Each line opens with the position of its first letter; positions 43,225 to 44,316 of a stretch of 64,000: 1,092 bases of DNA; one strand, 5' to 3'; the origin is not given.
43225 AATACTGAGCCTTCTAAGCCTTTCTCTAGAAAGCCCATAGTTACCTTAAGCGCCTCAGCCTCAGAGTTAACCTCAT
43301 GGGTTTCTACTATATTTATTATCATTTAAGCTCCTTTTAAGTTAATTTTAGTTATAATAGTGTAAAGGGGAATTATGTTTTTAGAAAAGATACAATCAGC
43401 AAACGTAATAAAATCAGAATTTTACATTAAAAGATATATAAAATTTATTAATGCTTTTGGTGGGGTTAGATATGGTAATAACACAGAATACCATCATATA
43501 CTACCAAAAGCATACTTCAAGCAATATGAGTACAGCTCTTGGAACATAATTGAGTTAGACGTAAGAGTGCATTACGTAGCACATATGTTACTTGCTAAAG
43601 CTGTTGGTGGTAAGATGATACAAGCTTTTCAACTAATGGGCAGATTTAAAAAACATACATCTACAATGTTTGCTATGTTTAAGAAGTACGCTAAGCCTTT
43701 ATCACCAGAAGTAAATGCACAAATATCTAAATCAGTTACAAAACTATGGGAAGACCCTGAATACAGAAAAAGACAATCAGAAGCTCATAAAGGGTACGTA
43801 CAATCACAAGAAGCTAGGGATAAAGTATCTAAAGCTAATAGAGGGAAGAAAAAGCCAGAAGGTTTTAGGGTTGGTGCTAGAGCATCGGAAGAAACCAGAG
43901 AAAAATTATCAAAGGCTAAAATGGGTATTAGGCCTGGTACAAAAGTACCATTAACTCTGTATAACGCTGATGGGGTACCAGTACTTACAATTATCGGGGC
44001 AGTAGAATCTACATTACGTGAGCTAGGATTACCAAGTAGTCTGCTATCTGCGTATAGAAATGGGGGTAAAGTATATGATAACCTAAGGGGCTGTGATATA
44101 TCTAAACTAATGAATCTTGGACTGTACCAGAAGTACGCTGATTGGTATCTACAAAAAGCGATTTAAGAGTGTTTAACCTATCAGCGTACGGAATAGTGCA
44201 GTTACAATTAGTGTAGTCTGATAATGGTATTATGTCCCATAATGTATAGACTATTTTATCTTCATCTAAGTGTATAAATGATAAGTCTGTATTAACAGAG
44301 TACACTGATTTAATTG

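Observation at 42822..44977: T4 gp30-like DNA ligase gene split into two ORFs by an opposite-strand HNH/NUMOD3 homing endonuclease gene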

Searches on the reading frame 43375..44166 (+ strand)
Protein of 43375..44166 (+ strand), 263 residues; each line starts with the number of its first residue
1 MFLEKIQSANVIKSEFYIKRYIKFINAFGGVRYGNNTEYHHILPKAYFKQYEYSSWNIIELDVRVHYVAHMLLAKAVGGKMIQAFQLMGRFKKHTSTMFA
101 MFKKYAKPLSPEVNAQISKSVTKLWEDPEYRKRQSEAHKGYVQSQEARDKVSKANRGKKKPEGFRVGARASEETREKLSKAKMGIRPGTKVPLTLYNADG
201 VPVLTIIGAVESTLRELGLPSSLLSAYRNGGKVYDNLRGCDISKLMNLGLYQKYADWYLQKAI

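Call 3: search_protein_families(library=pfam, proteins=[window:43375-44166:+], max_evalue=0.1)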
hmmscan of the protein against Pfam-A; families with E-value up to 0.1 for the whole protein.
window:43375-44166:+ (263 aa): 2 families
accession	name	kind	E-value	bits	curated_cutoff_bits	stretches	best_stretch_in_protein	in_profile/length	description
PF07460.16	NUMOD3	-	3.9e-08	33.5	20.4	2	140-161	1-22/37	NUMOD3 motif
PF04220.17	YihI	-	0.025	14.8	25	1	139-196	4-63/155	Der GTPase activator (YihI)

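Call 4: search_protein_families(library=phrogs, proteins=[window:43375-44166:+], max_evalue=0.01)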
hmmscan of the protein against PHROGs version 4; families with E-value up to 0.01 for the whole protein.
window:43375-44166:+ (263 aa): 4 families
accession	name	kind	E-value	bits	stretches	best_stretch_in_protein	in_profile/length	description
phrog_655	-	DNA, RNA and nucleotide metabolism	4.4e-25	90.3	1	13-162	25-165/343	homing endonuclease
phrog_12434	-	DNA, RNA and nucleotide metabolism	1.2e-11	45.7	1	7-143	9-145/292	HNH endonuclease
phrog_314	-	DNA, RNA and nucleotide metabolism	1.3e-06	28.6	1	123-190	284-341/574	homing endonuclease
phrog_22215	-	unknown function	0.0006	20.6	1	118-158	147-188/324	-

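Call 40: search_dna_similar(query=window:43375-44166:+, collection=phages, mode=protein, max_rows=25)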
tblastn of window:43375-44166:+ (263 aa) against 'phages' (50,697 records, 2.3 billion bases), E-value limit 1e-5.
Records with a match: 341; places in all: 381; records where one place covers at least 80% of the query: 1.
Best place of each record, by identity: <60% 341.
By first word of the organism name: Escherichia 94; Klebsiella 82; Salmonella 72; Dickeya 20; Acinetobacter 16; Shigella 12; Enterobacteria 11; Vibrio 7; Yersinia 6; Citrobacter 5; and 9 more.
By host as written in the record: - 43; Escherichia coli 32; Klebsiella pneumoniae 19; Dickeya solani 11; Salmonella enterica 11; Salmonella enterica subsp. enterica serovar Enteritidis PT1 10; Klebsiella pneumoniae MRSN414780 10; Escherichia coli B 9; and 120 more.
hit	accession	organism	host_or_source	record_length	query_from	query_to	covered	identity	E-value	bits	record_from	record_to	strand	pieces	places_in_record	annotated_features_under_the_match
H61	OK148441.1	Escherichia phage MLP2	Escherichia coli CFT073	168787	14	251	90%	27.0%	3e-13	75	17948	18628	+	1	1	hypothetical protein (x2)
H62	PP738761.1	Klebsiella phage vB_KpnM_Trex_ER12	Klebsiella pneumoniae MH258 (clinical ...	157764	18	193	67%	33.2%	2e-11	70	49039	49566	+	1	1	homing endonuclease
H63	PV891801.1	Klebsiella phage vB_KpnM-Bestiario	Klebsiella pneumoniae ARLG-4653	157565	18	193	67%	33.2%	2e-11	70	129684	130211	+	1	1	homing endonuclease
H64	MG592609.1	Vibrio phage 1.244.A._10N.261.54.C3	Vibrio sp. sp. F13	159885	17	215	76%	28.7%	1e-8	61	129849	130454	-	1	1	hypothetical protein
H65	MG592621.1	Vibrio phage 1.255.O._10N.286.45.F1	Vibrio splendidus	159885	17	215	76%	28.7%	1e-8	61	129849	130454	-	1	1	hypothetical protein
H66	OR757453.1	Escherichia phage BYEP01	Escherichia coli BYEC05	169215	2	192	73%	29.7%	3e-12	72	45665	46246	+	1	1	hypothetical protein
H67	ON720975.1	Salmonella phage GRNsp7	Salmonella enterica subsp. enterica ...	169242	2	192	73%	29.7%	3e-12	72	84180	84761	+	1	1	hypothetical protein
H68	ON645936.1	Escherichia phage N2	Escherichia coli 162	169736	2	192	73%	29.7%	3e-12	72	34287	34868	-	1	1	homing endonuclease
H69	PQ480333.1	Escherichia phage NRG-P0074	Escherichia coli str. K-12 MG1655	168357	2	192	73%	29.7%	3e-12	72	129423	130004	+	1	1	homing endonuclease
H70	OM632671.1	Escherichia phage BEU50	Escherichia coli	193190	2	192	73%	29.7%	3e-12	72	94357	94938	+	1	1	record has no annotation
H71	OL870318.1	Klebsiella phage UTI-K1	Klebsiella pneumoniae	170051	37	230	74%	29.1%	4e-12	72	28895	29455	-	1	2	ribonucleotide reductase of class III (anaerobic), activating protein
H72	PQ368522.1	Klebsiella phage Mexia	Klebsiella pneumoniae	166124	37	230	74%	29.1%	6e-12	71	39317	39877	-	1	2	homing endonuclease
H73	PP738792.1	Klebsiella phage vB_KpnM_SmallBear_ER8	Klebsiella pneumoniae 1100975 (ATCC ...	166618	37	230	74%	29.1%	8e-12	71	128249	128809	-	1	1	homing endonuclease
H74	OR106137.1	Klebsiella phage ValerieMcCarty03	Klebsiella oxytoca clinical isolate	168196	37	230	74%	29.1%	8e-12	71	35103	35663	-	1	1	putative homing endonuclease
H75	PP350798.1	Klebsiella phage KP01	Klebsiella pneumoniae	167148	37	230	74%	29.1%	9e-12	71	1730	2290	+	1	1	hypothetical protein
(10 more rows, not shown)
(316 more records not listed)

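Call 43: search_protein_families(library=ncbifam, proteins=[window:43375-44166:+], max_evalue=0.01)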
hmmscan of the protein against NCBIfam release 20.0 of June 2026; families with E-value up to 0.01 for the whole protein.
window:43375-44166:+ (263 aa): 1 family
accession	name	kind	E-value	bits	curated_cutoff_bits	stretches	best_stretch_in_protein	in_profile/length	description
NF003560.1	PRK05244.1-1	equivalog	0.0076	16.1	90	0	131-195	8-75/156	Der GTPase-activating protein YihI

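Call 44: search_solved_structures(query=A3, max_evalue=1, show_alignments=2)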
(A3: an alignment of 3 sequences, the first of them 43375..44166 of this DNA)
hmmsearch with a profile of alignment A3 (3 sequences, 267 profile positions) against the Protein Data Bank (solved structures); distinct sequences matched with E-value up to 1: 3.
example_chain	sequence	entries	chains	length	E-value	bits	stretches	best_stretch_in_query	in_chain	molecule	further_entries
5v7q_U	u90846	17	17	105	0.045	16.6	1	108-184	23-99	50S ribosomal protein L24 | 50S ribosomal protein uL24 | Large ribosomal subunit protein uL24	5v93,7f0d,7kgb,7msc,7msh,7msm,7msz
2m2e_A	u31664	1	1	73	0.35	13.7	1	127-191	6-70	DnaJ homolog subfamily C member 2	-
5o60_V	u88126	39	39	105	0.73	12.6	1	111-185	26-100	50S ribosomal protein L24 | Large ribosomal subunit protein uL24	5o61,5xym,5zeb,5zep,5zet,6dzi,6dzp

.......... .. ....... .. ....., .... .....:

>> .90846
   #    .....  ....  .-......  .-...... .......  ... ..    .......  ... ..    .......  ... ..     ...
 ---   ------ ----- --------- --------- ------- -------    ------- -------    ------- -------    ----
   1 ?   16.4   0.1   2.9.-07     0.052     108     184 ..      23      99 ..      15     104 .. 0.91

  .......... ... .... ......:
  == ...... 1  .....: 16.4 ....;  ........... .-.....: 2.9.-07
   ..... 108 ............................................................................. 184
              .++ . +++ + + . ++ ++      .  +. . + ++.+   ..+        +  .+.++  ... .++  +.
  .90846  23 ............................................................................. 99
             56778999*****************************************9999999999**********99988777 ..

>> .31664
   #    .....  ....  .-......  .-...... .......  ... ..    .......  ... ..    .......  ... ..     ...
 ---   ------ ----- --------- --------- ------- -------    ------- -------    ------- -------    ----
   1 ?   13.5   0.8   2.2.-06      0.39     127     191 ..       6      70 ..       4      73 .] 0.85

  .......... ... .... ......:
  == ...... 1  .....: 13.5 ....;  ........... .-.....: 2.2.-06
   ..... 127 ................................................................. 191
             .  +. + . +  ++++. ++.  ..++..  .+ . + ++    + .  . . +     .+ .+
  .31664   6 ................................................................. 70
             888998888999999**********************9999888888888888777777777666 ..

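Call 49: find_related_loci(query=A3, collection=viral_contigs, flank=3000)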
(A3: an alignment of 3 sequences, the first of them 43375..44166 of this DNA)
Query A3 (263 aa) in viral_contigs; peptide patterns used: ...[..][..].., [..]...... (x = any residue, [..] = any of these).
344 stretches matched a pattern; 7 encode a relative of the query (tblastn E <= 1e-3); 7 distinct loci.
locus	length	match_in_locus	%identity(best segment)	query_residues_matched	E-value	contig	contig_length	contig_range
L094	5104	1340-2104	45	5-258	2e-69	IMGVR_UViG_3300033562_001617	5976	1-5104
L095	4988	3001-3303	34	38-164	5e-11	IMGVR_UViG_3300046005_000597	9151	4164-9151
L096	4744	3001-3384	27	37-177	3e-10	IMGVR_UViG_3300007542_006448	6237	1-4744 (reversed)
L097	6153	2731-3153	29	38-185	2e-9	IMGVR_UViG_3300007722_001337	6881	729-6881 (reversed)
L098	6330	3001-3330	35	109-206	9e-8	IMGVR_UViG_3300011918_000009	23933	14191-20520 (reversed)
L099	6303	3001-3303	33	109-185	3e-6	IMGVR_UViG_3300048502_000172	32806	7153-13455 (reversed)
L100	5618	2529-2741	37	129-184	7e-6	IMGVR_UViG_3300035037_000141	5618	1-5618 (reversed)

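Call 50: find_related_loci(query=A3, collection=metagenome_contigs, flank=3000)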
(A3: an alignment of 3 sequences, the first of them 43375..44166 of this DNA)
Query A3 (263 aa) in metagenome_contigs; peptide patterns used: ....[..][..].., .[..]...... (x = any residue, [..] = any of these).
350 stretches matched a pattern; 8 encode a relative of the query (tblastn E <= 1e-3); 8 distinct loci.
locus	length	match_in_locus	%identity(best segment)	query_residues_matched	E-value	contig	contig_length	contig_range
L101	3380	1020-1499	29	17-172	4e-11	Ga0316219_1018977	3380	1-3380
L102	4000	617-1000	27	37-177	2e-10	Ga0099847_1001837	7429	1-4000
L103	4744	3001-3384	27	37-177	2e-10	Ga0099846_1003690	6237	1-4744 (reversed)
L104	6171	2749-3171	29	38-185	1e-9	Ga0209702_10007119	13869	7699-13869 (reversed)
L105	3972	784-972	41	129-184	2e-8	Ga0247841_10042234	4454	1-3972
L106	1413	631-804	40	127-184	8e-8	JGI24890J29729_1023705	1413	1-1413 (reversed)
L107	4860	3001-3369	30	40-162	6e-6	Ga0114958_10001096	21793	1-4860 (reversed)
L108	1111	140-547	25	17-164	1e-5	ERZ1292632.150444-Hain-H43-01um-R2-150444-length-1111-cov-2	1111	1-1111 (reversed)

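Call 52: find_homologous_proteins(query=window:43375-44166:+)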
Query window:43375-44166:+ (263 aa): 37 proteins with E <= 0.001 among 729 candidates.
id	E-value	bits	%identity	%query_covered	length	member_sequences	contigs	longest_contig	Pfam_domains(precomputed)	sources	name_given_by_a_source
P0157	8.3e-172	587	100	100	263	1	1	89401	PF07460.17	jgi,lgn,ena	-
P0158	1.8e-62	229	45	94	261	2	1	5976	PF07460.17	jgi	-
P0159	9.3e-61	224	43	100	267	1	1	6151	-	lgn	-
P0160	3.0e-60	222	46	95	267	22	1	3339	-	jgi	jgi:hypothetical protein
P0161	1.6e-30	125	34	85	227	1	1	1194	-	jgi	jgi:hypothetical protein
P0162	8.3e-13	67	34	70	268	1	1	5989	PF07460.17,PF20987.4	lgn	-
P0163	1.5e-12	66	32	65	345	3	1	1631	PF07460.17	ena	-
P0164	8.4e-11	60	30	77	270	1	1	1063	-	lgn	-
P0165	1.6e-10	59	26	95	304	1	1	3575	PF07460.17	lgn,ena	-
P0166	1.4e-9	56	29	56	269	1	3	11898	PF07460.17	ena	-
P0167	1.6e-9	56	33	66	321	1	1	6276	PF07460.17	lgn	-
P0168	9.1e-9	53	33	61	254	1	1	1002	PF07460.17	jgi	jgi:hypothetical protein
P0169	9.5e-8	50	33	63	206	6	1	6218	PF07460.17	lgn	-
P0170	7.2e-7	47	33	67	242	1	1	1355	PF07460.17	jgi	jgi:hypothetical protein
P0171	2.6e-6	45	30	55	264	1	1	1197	PF07460.17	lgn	-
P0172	3.9e-6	45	28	73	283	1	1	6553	PF07460.17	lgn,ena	-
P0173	6.2e-6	44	32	56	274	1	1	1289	PF07460.17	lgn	-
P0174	1.3e-5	43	40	35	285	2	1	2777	PF07460.17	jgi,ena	-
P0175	1.4e-5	43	32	61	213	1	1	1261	PF07460.17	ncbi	-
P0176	2.0e-5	42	30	56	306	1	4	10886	PF07460.17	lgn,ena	-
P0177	2.4e-5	42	26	83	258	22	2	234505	PF07460.17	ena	-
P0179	2.7e-5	42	44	26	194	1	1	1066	PF07460.17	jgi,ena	-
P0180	3.1e-5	42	28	61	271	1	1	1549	PF07460.17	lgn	-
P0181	9.0e-5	40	32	59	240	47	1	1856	PF07460.17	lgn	-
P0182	1.2e-4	40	50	17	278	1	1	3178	PF07460.17,PF19835.7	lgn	-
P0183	1.8e-4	39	33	57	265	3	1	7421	PF07460.17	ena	-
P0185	3.2e-4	38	34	29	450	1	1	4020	PF07460.17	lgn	-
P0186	3.3e-4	38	30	72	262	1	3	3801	PF07460.17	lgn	-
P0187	3.4e-4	38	27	73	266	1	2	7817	PF07460.17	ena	-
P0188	4.1e-4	38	26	67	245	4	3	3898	PF07460.17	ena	-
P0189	5.1e-4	38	27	57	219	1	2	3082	PF07460.17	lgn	-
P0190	5.8e-4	38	28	58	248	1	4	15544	PF07460.17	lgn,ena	-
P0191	7.2e-4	37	50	17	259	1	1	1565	PF07460.17,PF01541.31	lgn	-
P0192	7.6e-4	37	27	56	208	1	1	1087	PF07460.17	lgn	-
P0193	8.2e-4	37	28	57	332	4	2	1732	PF07460.17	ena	-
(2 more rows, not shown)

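Call 53: find_encoding_contigs(protein=P0159, flank=3500, max_places=3)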
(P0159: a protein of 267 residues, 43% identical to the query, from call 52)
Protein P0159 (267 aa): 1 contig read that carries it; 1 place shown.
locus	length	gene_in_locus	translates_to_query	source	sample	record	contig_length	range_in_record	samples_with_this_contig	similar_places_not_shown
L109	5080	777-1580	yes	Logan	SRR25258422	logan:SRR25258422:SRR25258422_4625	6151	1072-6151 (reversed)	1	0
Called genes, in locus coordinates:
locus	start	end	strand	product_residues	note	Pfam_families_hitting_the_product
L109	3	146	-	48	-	?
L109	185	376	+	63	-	-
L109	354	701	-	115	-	-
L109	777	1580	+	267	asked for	-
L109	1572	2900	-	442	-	PF01068:DNA_ligase_A_M (weak)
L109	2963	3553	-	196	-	PF00166:Cpn10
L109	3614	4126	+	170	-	-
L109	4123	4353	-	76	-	-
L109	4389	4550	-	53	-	-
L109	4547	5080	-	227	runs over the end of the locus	-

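Call 54: find_encoding_contigs(protein=P0160, flank=3500, max_places=3)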
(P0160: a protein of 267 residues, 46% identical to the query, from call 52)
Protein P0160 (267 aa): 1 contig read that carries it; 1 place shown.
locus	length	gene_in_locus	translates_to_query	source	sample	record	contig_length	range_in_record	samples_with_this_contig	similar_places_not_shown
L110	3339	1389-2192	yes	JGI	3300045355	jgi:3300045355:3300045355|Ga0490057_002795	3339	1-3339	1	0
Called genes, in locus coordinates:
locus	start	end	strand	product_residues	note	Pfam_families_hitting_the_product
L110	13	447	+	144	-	-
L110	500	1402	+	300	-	-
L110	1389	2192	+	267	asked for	-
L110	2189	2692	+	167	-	PF14743:DNA_ligase_OB_2 (weak)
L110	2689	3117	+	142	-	-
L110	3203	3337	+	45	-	?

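Call 55: find_encoding_contigs(protein=P0161, flank=3500, max_places=3)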
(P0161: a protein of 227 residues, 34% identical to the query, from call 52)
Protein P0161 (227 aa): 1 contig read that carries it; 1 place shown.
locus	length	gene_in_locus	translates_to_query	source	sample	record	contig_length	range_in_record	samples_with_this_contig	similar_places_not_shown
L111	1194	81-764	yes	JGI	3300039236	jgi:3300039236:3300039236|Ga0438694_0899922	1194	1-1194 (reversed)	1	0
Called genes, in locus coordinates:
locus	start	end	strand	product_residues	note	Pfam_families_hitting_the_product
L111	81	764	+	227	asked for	-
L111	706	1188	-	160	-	-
